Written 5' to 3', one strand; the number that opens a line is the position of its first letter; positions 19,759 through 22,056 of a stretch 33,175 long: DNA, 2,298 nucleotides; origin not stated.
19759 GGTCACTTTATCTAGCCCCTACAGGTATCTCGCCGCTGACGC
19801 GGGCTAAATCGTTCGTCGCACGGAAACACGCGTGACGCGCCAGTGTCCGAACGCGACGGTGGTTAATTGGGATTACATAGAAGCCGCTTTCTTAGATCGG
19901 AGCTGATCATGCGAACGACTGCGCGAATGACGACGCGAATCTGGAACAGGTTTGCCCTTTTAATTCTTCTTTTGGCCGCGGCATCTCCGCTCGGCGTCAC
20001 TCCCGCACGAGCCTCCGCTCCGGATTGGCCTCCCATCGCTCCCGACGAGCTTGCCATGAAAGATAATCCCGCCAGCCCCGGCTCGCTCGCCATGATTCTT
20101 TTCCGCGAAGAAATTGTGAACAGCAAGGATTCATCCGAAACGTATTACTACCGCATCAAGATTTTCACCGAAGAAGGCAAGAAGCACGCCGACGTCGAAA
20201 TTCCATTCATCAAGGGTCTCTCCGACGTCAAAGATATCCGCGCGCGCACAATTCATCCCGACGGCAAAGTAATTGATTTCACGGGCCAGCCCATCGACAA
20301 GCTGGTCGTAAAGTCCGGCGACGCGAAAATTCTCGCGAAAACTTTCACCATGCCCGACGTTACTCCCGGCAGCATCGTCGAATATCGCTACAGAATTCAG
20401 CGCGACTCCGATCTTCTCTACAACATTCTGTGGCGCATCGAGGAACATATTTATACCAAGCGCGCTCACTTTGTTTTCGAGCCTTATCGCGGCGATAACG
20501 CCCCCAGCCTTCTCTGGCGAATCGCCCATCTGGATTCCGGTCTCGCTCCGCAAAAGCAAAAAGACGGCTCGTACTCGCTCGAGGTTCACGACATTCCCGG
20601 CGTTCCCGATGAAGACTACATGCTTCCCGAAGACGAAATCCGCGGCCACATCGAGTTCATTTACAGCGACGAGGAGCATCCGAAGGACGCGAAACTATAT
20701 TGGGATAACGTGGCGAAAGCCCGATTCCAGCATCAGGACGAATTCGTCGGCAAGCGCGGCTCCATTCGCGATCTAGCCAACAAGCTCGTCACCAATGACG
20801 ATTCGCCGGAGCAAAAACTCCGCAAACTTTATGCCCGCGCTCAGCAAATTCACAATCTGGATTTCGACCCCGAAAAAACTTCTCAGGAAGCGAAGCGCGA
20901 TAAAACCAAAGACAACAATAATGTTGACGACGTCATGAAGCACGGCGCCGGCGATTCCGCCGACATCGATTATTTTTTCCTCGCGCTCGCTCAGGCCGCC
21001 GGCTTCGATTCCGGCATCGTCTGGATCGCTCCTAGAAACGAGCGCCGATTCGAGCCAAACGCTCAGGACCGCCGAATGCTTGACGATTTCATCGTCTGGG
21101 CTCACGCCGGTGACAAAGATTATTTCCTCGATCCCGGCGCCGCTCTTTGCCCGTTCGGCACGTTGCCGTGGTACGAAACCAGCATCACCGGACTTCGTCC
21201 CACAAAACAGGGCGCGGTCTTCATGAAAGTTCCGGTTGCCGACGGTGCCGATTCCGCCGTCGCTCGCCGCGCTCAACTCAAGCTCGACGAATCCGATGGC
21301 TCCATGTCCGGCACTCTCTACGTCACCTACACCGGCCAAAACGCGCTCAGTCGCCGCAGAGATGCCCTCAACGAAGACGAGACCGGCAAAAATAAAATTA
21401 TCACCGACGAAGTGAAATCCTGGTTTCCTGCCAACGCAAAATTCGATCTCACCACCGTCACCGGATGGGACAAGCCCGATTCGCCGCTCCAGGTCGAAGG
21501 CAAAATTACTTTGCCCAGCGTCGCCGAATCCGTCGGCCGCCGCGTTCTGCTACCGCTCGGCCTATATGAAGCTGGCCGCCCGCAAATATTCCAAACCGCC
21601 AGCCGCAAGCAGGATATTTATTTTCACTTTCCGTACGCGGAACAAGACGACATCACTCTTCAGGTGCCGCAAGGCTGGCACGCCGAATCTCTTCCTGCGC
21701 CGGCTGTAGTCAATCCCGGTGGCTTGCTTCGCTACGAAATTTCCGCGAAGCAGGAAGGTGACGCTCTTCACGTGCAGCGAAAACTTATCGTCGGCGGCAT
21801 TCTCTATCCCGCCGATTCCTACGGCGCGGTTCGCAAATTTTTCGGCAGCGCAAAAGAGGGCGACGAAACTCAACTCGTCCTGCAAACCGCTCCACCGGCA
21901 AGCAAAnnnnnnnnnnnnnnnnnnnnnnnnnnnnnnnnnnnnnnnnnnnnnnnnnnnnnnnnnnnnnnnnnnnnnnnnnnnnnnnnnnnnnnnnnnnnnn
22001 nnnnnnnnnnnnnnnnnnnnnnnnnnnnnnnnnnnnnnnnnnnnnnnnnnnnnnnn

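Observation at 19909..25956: Three tandem secreted transglutaminase-fold paralogs: one enzyme-like member preceded by two duplicated pseudoenzymes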

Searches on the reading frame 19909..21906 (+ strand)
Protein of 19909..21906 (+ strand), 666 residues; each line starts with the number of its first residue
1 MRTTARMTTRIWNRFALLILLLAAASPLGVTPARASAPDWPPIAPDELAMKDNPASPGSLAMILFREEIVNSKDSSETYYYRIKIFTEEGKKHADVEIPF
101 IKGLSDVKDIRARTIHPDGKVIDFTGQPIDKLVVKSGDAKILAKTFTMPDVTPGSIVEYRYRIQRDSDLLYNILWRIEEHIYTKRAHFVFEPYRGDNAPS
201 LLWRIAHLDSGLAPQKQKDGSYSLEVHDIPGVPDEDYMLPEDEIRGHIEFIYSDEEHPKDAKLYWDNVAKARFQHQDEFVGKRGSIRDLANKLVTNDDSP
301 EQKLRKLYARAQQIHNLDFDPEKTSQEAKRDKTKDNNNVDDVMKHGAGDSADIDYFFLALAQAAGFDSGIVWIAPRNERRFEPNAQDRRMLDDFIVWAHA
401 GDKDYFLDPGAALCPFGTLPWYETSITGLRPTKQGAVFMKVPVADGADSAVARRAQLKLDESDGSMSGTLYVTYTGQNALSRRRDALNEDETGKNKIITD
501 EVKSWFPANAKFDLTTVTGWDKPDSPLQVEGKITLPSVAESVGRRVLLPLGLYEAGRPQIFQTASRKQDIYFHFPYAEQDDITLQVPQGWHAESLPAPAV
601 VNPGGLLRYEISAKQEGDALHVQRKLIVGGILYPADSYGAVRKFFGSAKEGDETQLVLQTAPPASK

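Call 3: search_protein_families(library=pfam, proteins=[window:19909-21906:+], max_evalue=1)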
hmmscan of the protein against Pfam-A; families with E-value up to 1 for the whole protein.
window:19909-21906:+ (666 aa): 4 families
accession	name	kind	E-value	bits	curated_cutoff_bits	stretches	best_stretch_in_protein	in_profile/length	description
PF12969.12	DUF3857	-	1.1e-14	55.2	24.6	1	75-192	5-131/170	Domain of Unknown Function with PDB structure (DUF3857)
PF01841.26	Transglut_core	-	0.00037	21.2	23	1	288-377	2-81/108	Transglutaminase-like superfamily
PF12970.12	DUF3858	-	0.0034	17.9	27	1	564-656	23-114/116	Domain of Unknown Function with PDB structure (DUF3858)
PF08768.17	THAP4_heme-bd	-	0.12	12.9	25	1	64-173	27-132/151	THAP4-like, heme-binding beta-barrel domain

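Call 4: search_protein_families(library=ncbifam, proteins=[window:19909-21906:+], max_evalue=1)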
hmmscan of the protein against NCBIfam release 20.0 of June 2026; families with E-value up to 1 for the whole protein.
window:19909-21906:+ (666 aa): 0 families

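Call 10: search_solved_structures(query=window:19909-21906:+, max_evalue=1, show_alignments=2)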
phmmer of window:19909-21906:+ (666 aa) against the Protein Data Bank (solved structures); distinct sequences matched with E-value up to 1: 1.
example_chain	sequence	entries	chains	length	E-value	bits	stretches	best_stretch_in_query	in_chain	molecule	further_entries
4ysh_A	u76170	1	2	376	0.25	12.7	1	522-576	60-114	Glycine oxidase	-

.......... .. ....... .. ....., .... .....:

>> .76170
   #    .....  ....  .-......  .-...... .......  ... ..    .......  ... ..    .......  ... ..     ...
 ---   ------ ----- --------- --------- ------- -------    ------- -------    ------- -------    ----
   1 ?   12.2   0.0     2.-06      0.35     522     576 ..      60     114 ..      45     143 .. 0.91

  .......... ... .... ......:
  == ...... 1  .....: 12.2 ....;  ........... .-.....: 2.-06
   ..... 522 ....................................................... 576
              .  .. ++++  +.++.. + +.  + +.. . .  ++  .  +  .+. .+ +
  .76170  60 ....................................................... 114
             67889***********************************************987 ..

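Call 12: find_homologous_proteins(query=window:19909-21906:+, max_evalue=0.00001)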
Query window:19909-21906:+ (666 aa): 688 proteins with E <= 0.00001 among 8000 candidates; the best 120 are listed.
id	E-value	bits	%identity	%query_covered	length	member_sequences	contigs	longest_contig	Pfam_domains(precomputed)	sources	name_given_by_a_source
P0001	0.0e+0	1451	95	99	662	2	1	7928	PF12969.13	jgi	jgi:hypothetical protein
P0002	0.0e+0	1393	89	99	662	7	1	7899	PF12969.13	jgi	jgi:hypothetical protein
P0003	0.0e+0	1268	79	99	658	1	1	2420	PF12969.13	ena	-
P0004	0.0e+0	1238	79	98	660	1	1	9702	PF12969.13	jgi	jgi:hypothetical protein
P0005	0.0e+0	1212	79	97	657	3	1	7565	PF12969.13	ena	-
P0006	0.0e+0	1207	76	98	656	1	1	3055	PF12969.13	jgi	jgi:hypothetical protein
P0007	0.0e+0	1203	76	99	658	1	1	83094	PF12969.13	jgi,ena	jgi:hypothetical protein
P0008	0.0e+0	1191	75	99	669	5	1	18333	PF12969.13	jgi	jgi:hypothetical protein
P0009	0.0e+0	1168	75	98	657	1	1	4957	PF12969.13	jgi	jgi:uncharacterized protein DUF3857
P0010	0.0e+0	1149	74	96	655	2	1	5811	PF12969.13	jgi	jgi:hypothetical protein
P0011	0.0e+0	1147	73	98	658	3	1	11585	PF12969.13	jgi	jgi:hypothetical protein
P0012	0.0e+0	1078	68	98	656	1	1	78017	PF12969.13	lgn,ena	-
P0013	9.7e-293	991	63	98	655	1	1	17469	PF12969.13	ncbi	-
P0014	1.0e-291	987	63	99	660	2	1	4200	PF12969.13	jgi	jgi:Domain of Unknown Function with PDB structure (DUF3857)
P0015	2.5e-291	986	64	98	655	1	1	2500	PF12969.13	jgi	jgi:hypothetical protein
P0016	1.9e-288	976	64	98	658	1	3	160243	PF12969.13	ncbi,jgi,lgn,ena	-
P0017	3.4e-288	976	63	98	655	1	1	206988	PF12969.13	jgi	jgi:hypothetical protein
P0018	6.7e-284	961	62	97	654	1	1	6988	PF12969.13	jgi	jgi:hypothetical protein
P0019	1.9e-283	960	63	98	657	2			PF12969.13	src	-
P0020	1.0e-282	957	61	98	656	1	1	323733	PF12969.13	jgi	jgi:hypothetical protein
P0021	3.2e-280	949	62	98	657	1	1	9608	PF12969.13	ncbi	-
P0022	1.7e-279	947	62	98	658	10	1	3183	PF12969.13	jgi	jgi:hypothetical protein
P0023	2.4e-277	940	60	98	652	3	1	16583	PF12969.13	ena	-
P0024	1.4e-276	937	61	95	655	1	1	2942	PF12969.13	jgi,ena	-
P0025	1.1e-274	931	60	97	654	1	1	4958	PF12969.13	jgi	jgi:hypothetical protein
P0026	4.1e-274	929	60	98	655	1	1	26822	PF12969.13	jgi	jgi:hypothetical protein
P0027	1.1e-273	928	60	98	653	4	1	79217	PF12969.13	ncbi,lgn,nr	ncbi:MAG TPA: DUF3857 domain-containing protein [Candidatus Acidoferrales bacterium]|nr:DUF3857 doma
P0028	3.6e-272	923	59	100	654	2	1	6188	PF12969.13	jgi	jgi:hypothetical protein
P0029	5.7e-270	915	60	95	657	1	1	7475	PF12969.13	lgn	-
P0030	1.4e-268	911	59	95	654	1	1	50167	PF12969.13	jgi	jgi:hypothetical protein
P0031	4.8e-267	906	59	97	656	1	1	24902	PF12969.13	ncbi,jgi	jgi:hypothetical protein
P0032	9.1e-267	905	60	96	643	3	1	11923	PF12969.13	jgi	jgi:hypothetical protein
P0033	1.7e-261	887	59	96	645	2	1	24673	PF12969.13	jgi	jgi:hypothetical protein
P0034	6.6e-261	885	58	95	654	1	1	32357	PF12969.13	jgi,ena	-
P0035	8.1e-259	878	57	98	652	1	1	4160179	PF12969.13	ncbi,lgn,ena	-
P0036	3.7e-250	850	57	94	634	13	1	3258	PF12969.13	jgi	jgi:hypothetical protein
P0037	6.3e-249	846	56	96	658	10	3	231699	PF12969.13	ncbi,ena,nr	ncbi:MAG TPA: DUF3857 domain-containing protein [Candidatus Acidoferrales bacterium]|nr:DUF3857 doma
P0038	3.0e-246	837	55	98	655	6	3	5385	PF12969.13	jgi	jgi:hypothetical protein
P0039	1.9e-245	834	54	99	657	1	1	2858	PF12969.13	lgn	-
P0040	1.0e-242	825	54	99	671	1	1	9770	PF12969.13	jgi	-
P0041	3.0e-239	814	52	98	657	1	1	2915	PF12969.13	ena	-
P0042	6.2e-237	806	55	94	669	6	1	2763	PF12969.13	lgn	-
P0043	8.7e-237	806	52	97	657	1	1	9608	PF12969.13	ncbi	-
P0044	1.4e-236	805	52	98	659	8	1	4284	PF12969.13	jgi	jgi:Domain of Unknown Function with PDB structure (DUF3857)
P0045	1.6e-236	805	54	97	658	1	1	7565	PF12969.13,PF01841.26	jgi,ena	-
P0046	1.4e-235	802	54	98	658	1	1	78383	PF12969.13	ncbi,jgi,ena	jgi:hypothetical protein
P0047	1.8e-235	801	53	97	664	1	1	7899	PF12969.13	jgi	jgi:hypothetical protein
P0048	2.7e-235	801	54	97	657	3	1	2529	PF12969.13,PF01841.26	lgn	-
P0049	4.7e-233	793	52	98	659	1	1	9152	PF12969.13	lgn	-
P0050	7.4e-233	793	60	82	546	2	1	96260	PF12969.13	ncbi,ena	-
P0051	1.1e-232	792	54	96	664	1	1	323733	PF12969.13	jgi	jgi:hypothetical protein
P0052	1.5e-232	792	53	98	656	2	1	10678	PF12969.13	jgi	-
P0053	2.0e-232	791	52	97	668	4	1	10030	PF12969.13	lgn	-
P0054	6.3e-232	790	53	97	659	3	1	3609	PF12969.13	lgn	-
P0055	9.2e-232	789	53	98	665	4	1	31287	PF12969.13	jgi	jgi:hypothetical protein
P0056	9.6e-232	789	52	97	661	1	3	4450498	PF12969.13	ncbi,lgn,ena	ncbi:MAG: DUF3857 domain-containing protein [Candidatus Acidiferrales bacterium]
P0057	5.5e-231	786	53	95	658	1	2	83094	PF12969.13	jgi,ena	jgi:hypothetical protein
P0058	6.5e-231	786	51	98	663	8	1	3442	PF12969.13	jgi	jgi:hypothetical protein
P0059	1.1e-230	785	52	98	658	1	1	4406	PF12969.13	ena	-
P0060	4.9e-230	783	54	95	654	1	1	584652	PF12969.13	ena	-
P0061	3.9e-229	780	53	98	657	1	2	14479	PF12969.13,PF01841.26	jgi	jgi:hypothetical protein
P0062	9.8e-229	779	53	97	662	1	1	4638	PF12969.13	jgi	jgi:hypothetical protein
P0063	2.2e-225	768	52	98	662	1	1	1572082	PF12969.13,PF01841.26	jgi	jgi:hypothetical protein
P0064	2.2e-223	761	52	98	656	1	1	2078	PF12969.13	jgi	jgi:hypothetical protein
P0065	6.9e-222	756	49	98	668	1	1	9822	PF12969.13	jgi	jgi:Domain of Unknown Function with PDB structure (DUF3857)/Transglutaminase-like superfamily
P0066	5.6e-220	750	51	97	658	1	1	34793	PF12969.13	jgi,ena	jgi:hypothetical protein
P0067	3.9e-219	747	50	97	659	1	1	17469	PF12969.13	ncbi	-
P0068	3.7e-218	744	50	95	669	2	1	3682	PF12969.13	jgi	jgi:Domain of Unknown Function with PDB structure (DUF3857)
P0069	7.1e-218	743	49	98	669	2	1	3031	PF12969.13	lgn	-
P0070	6.8e-217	740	51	93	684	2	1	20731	PF12969.13,PF01841.26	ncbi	-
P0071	9.7e-215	733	48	98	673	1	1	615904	PF12969.13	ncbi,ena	-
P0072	2.2e-212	725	50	94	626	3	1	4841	PF12969.13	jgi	-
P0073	2.1e-211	722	50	99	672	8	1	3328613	PF12969.13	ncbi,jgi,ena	jgi:hypothetical protein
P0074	2.1e-208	712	53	85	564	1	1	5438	PF12969.13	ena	-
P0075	1.8e-207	709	49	99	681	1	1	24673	PF12969.13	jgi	jgi:hypothetical protein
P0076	7.6e-206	703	77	58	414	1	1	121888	PF12969.13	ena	-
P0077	2.2e-205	702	48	99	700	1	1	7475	PF12969.13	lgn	-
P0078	1.8e-204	699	47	97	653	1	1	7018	PF12969.13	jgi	jgi:hypothetical protein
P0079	2.0e-204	699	48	98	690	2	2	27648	PF12969.13,PF01841.26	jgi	jgi:transglutaminase-like putative cysteine protease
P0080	1.0e-203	696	48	97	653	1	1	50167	PF12969.13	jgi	jgi:hypothetical protein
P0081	5.8e-203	694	48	97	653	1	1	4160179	PF12969.13,PF01841.26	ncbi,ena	-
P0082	1.8e-200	686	48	98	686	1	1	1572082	PF12969.13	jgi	jgi:hypothetical protein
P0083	2.6e-198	679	46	97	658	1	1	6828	PF12969.13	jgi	jgi:Domain of Unknown Function with PDB structure (DUF3857)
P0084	8.4e-197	674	47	98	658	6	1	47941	PF12969.13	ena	-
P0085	8.8e-197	673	46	97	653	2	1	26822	PF12969.13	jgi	jgi:hypothetical protein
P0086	3.2e-194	665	47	94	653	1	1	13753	PF12969.13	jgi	jgi:hypothetical protein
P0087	6.7e-192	657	48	93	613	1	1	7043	PF12969.13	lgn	-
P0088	2.6e-191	655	48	96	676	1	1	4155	PF12969.13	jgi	jgi:hypothetical protein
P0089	3.1e-191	655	48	95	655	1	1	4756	PF12969.13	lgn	-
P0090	2.1e-189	649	45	98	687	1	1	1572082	PF12969.13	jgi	jgi:hypothetical protein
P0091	5.5e-189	648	45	94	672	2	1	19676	PF12969.13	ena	-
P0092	2.0e-188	646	46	99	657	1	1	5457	PF12969.13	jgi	jgi:Domain of Unknown Function with PDB structure (DUF3857)/Transglutaminase-like superfamily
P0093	9.7e-188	644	45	98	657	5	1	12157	PF12969.13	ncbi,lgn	-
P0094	8.9e-187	640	45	97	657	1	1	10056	PF12969.13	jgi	jgi:hypothetical protein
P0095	1.9e-186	639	45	94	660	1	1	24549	PF12969.13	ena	-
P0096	2.0e-186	639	46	95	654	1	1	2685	PF12969.13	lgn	-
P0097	9.1e-186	637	45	94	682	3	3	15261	PF12969.13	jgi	jgi:hypothetical protein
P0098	9.6e-186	637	43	97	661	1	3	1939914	PF12969.13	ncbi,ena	-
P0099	2.0e-185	636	46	94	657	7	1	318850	PF12969.13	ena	-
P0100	2.3e-185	636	45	95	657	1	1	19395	PF12969.13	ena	-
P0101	5.2e-185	635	45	98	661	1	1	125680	PF12969.13,PF01841.26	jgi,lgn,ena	-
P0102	7.5e-185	634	43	97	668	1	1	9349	PF12969.13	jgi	jgi:hypothetical protein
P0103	8.2e-185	634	45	94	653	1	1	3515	PF12969.13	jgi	jgi:hypothetical protein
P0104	1.3e-184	633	45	97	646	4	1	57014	PF12969.13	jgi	jgi:hypothetical protein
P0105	4.4e-184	632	44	97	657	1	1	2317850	PF12969.13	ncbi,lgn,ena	-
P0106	1.0e-183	630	44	97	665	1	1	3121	PF12969.13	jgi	jgi:Domain of Unknown Function with PDB structure (DUF3857)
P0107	2.8e-183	629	43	99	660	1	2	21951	PF12969.13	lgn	-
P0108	2.8e-183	629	46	94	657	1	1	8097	PF12969.13,PF01841.26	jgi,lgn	jgi:hypothetical protein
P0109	5.6e-183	628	45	94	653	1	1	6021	PF12969.13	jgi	jgi:hypothetical protein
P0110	1.2e-182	627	44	98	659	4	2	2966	PF12969.13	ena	-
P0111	3.5e-182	625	44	94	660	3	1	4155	PF12969.13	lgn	-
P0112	5.9e-182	624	45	97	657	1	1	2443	PF12969.13,PF01841.26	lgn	-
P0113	6.4e-182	624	44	97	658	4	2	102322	PF12969.13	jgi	jgi:transglutaminase-like putative cysteine protease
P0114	7.0e-182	624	45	100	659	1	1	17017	PF12969.13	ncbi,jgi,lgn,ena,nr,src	ncbi:MAG TPA: DUF3857 domain-containing protein [Candidatus Acidoferrales bacterium]|nr:DUF3857 doma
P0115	8.5e-182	624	45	94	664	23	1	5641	PF12969.13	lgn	-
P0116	1.2e-181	623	44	97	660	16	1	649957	PF12969.13,PF01841.26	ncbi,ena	-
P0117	3.1e-181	622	44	98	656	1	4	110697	PF12969.13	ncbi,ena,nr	ncbi:MAG: DUF3857 domain-containing protein [Acidobacteriia bacterium]|nr:DUF3857 domain-containing 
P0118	3.5e-181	622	44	98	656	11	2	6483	PF12969.13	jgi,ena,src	-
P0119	5.8e-181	621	45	99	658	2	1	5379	PF12969.13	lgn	-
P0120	2.7e-180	619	44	98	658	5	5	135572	PF12969.13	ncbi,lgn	ncbi:MAG: DUF3857 domain-containing protein [Candidatus Acidiferrales bacterium]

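Call 18: find_related_loci(query=A1, collection=genome_contigs, flank=10000)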
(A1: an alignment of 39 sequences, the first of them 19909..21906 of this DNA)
Query A1 (666 aa) in genome_contigs; peptide patterns used: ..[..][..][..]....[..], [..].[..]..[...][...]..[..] (x = any residue, [..] = any of these).
347 stretches matched a pattern; 316 encode a relative of the query (tblastn E <= 1e-3); the best 80 are kept; 80 distinct loci.
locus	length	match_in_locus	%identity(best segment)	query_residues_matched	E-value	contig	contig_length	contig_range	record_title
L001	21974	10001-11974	90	4-661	0e+0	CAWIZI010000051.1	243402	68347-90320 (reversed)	MAG: Terriglobia bacterium isolate MFD06092.bin.2.82 genome assembly, contig: contig_89627, whole genome shotgun sequenc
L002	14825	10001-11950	63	12-664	0e+0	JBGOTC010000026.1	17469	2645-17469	MAG: Terriglobia bacterium isolate OBJ_0618_7090110_171 k141_7273509_length_17469_cov_11.0000, whole genome shotgun sequ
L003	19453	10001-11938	59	13-659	0e+0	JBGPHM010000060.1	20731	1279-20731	MAG: Terriglobia bacterium isolate OBJ_0618_7090110_358 k141_298753_length_20731_cov_19.7749, whole genome shotgun seque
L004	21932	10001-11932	57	10-659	0e+0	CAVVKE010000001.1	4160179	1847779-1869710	MAG: uncultured Acidobacteriota bacterium isolate MFD09222.bin.1.161 genome assembly, contig: contig_32146, whole genome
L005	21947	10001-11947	52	15-661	0e+0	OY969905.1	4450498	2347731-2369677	MAG: uncultured Acidobacteriota bacterium isolate MFD09222.bin.c.1 genome assembly, chromosome: 1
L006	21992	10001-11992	50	1-660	0e+0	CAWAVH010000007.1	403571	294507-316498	MAG: uncultured Acidobacteriota bacterium isolate MFD01138.bin.2.123 genome assembly, contig: contig_43442, whole genome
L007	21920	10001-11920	57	19-659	0e+0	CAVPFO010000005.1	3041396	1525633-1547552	MAG: uncultured Acidobacteriota bacterium isolate MFD10064.bin.1.47 genome assembly, contig: contig_7744, whole genome s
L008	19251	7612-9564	45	16-666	0e+0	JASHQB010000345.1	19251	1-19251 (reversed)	MAG: Candidatus Acidiferrales bacterium isolate JOPF064 JOPF_N043_contig_98694, whole genome shotgun sequence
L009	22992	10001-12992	46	13-666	0e+0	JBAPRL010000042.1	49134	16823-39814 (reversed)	MAG: Candidatus Acidiferrales bacterium isolate MFD00650_ilm_asm_bin10 k127_252357, whole genome shotgun sequence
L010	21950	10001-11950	43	17-664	0e+0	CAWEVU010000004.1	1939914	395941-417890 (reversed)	MAG: uncultured Acidobacteriota bacterium isolate MFD09222.bin.1.119 genome assembly, contig: contig_35377, whole genome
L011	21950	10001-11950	44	13-661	0e+0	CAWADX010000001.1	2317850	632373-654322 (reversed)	MAG: uncultured Acidobacteriota bacterium isolate MFD03346.bin.1.39 genome assembly, contig: contig_1096, whole genome s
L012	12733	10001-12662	44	15-661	0e+0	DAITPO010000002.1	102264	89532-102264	MAG TPA_asm: Candidatus Acidiferrales bacterium isolate CTOTU28694 NODE_61_length_102264_cov_13.303525, whole genome sho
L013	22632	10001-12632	43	15-661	0e+0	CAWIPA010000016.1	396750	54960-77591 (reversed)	MAG: uncultured Acidobacteriota bacterium isolate MFD01633.bin.1.196 genome assembly, contig: contig_7630, whole genome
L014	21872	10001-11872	44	39-661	0e+0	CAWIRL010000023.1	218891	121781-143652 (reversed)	MAG: uncultured Acidobacteriota bacterium isolate MFD06714.bin.3.9 genome assembly, contig: contig_9011, whole genome sh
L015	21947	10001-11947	44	16-666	0e+0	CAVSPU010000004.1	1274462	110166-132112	MAG: uncultured Acidobacteriota bacterium isolate MFD03044.bin.1.2 genome assembly, contig: contig_33036, whole genome s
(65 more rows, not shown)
